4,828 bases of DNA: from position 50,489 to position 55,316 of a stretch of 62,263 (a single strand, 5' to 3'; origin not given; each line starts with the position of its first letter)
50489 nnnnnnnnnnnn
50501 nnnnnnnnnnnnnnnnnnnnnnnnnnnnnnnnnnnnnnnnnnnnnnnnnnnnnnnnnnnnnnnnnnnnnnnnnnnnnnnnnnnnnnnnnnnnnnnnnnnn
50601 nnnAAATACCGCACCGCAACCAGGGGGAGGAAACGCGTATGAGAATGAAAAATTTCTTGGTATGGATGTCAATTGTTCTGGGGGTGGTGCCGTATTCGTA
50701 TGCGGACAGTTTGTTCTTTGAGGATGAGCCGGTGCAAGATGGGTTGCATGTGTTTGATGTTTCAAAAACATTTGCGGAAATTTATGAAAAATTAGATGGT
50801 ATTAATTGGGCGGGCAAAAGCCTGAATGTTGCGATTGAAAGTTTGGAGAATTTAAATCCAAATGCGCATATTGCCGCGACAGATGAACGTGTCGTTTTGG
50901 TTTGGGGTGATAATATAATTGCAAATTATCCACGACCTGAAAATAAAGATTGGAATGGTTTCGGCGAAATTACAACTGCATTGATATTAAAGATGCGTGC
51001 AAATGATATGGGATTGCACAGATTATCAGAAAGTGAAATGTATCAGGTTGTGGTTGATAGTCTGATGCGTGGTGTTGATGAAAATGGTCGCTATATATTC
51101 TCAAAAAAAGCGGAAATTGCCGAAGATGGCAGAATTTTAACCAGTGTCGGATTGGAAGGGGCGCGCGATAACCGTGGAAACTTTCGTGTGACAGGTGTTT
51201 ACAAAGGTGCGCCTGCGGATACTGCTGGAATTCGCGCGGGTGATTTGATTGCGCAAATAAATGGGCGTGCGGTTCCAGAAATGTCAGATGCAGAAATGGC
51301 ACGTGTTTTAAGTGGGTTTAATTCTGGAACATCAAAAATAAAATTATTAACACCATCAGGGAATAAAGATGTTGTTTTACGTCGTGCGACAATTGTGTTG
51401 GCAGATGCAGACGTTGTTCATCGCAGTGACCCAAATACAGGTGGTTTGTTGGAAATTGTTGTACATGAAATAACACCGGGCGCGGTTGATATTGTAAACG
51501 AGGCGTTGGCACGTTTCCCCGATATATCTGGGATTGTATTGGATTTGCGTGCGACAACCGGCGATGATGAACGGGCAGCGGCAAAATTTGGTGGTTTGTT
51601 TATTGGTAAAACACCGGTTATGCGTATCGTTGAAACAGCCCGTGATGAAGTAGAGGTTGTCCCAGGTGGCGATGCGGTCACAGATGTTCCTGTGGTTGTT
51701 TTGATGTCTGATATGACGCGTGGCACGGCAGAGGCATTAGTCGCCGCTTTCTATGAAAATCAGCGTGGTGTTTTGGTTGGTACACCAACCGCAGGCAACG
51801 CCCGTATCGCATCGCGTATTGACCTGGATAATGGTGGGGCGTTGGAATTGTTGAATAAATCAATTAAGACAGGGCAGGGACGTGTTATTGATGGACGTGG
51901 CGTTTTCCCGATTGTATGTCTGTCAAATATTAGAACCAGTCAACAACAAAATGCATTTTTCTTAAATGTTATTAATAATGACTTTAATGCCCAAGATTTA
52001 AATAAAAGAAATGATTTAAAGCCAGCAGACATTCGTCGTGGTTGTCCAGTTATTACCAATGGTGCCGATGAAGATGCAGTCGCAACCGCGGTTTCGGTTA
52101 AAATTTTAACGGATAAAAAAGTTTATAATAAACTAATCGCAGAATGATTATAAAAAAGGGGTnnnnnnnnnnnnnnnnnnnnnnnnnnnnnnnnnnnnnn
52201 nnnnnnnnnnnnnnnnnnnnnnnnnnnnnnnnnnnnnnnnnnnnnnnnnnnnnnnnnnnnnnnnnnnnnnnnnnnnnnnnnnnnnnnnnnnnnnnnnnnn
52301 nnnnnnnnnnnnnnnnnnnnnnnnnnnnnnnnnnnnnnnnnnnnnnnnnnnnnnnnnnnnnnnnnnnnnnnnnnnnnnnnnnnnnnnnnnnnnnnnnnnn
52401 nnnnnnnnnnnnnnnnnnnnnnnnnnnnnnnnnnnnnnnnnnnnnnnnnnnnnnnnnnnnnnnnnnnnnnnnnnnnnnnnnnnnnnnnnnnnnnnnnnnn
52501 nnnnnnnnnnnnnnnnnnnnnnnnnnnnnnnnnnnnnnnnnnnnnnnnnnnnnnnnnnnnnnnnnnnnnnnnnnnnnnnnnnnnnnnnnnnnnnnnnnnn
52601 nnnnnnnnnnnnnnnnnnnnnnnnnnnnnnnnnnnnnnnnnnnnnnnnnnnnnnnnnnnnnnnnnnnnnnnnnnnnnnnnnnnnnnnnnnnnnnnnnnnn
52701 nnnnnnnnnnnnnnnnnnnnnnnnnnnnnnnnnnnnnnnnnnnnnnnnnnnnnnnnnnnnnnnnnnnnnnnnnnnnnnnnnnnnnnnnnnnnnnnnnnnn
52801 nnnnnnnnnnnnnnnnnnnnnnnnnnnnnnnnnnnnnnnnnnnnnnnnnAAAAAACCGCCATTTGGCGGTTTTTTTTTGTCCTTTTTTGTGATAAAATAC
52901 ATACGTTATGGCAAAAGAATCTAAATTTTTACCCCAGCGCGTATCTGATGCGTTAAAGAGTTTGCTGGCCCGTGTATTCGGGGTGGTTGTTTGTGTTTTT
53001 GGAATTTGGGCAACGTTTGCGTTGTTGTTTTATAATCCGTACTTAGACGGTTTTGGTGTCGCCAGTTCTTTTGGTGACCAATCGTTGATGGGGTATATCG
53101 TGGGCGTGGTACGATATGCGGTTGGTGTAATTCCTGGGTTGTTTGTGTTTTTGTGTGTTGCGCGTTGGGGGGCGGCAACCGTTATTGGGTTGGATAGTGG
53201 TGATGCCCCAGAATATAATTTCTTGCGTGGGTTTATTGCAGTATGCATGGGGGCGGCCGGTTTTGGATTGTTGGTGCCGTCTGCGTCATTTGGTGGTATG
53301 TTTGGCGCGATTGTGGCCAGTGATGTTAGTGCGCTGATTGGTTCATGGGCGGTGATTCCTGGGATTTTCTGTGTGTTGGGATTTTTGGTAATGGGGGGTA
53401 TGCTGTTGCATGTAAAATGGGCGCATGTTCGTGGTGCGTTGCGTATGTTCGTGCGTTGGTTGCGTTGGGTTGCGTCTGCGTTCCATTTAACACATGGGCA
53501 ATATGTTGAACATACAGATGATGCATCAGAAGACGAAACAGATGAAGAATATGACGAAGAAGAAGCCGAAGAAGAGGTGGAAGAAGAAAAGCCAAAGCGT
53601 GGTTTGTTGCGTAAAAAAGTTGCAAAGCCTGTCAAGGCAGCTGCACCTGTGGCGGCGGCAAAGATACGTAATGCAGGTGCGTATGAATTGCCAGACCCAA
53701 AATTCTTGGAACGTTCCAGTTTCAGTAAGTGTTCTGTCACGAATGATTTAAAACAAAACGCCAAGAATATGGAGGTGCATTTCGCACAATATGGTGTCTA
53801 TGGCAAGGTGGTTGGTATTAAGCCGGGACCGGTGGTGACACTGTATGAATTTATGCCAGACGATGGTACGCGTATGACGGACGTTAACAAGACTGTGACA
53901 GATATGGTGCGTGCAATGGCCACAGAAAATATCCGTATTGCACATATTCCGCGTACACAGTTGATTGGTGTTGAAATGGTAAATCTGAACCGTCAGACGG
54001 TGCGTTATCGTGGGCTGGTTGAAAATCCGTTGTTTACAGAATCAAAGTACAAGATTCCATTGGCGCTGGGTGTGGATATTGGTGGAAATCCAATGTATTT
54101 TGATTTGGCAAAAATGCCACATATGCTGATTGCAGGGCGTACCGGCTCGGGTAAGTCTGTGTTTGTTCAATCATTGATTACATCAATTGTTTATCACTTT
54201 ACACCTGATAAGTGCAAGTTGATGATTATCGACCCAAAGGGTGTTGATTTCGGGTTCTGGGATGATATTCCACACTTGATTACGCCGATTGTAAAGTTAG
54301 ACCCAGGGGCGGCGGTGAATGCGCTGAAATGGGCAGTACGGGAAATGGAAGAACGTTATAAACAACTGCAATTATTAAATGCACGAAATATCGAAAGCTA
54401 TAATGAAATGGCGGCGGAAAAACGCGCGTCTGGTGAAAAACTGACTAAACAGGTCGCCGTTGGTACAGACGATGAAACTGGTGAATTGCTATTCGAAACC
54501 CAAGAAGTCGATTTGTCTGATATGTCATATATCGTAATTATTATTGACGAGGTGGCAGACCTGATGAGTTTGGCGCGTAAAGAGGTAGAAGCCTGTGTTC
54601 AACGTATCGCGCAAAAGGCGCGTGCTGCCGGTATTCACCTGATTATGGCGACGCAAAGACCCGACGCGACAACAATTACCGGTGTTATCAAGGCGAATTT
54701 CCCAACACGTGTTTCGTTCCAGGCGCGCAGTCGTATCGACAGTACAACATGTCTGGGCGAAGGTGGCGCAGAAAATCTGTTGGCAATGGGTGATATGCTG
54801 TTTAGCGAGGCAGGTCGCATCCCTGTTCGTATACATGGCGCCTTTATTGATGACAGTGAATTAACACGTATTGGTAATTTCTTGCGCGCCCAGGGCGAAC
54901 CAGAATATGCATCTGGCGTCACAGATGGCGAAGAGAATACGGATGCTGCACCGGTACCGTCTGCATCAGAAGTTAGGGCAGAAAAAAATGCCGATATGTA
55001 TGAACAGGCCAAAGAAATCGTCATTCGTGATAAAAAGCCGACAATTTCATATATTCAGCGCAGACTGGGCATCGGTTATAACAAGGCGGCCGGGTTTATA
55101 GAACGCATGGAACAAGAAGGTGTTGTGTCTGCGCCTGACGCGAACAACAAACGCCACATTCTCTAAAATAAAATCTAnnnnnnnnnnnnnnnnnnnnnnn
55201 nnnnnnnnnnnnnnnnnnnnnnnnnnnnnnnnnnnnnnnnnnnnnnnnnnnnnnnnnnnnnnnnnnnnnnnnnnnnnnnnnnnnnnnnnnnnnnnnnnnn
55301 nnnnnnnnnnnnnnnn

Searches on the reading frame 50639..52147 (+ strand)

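Call 51: search_protein_families(library=pfam, proteins=[window:50639-52147:+], max_evalue=0.001)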
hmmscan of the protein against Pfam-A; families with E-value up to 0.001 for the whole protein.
window:50639-52147:+ (502 aa): 4 families
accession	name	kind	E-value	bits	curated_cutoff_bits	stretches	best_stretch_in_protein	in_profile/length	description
PF03572.23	Peptidase_S41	-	9.7e-17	61.5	24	1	286-424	18-161/165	Peptidase family S41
PF17820.7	PDZ_6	-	3.9e-10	39.8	27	1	183-225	1-41/54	PDZ domain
PF00595.29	PDZ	-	8e-09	36.2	23.2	1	170-236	12-78/81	PDZ domain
PF13180.12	PDZ_2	-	2.5e-05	24.9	27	1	176-225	8-55/80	PDZ domain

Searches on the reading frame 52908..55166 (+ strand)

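Call 51: search_protein_families(library=pfam, proteins=[window:52908-55166:+], max_evalue=0.001)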
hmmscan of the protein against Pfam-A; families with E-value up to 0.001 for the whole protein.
window:52908-55166:+ (752 aa): 6 families
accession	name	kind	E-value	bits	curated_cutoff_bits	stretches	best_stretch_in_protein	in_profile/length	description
PF01580.24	FtsK_SpoIIIE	-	1.4e-60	204.9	24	1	373-585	8-219/221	FtsK/SpoIIIE family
PF09397.16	FtsK_gamma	-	1.8e-20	72.9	30.6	1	694-752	3-61/63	Ftsk gamma domain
PF17854.6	FtsK_alpha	-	2.5e-19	69.8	22.9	1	261-358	1-100/101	FtsK alpha domain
PF01935.23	DUF87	-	6.7e-08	33.3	23.2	1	395-452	13-68/220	Helicase HerA, central domain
PF12846.13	AAA_10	-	0.0005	19.7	27.5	0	403-456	21-70/362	AAA-like domain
PF00270.35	DEAD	-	0.00057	20.1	26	0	480-582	65-159/167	DEAD/DEAH box helicase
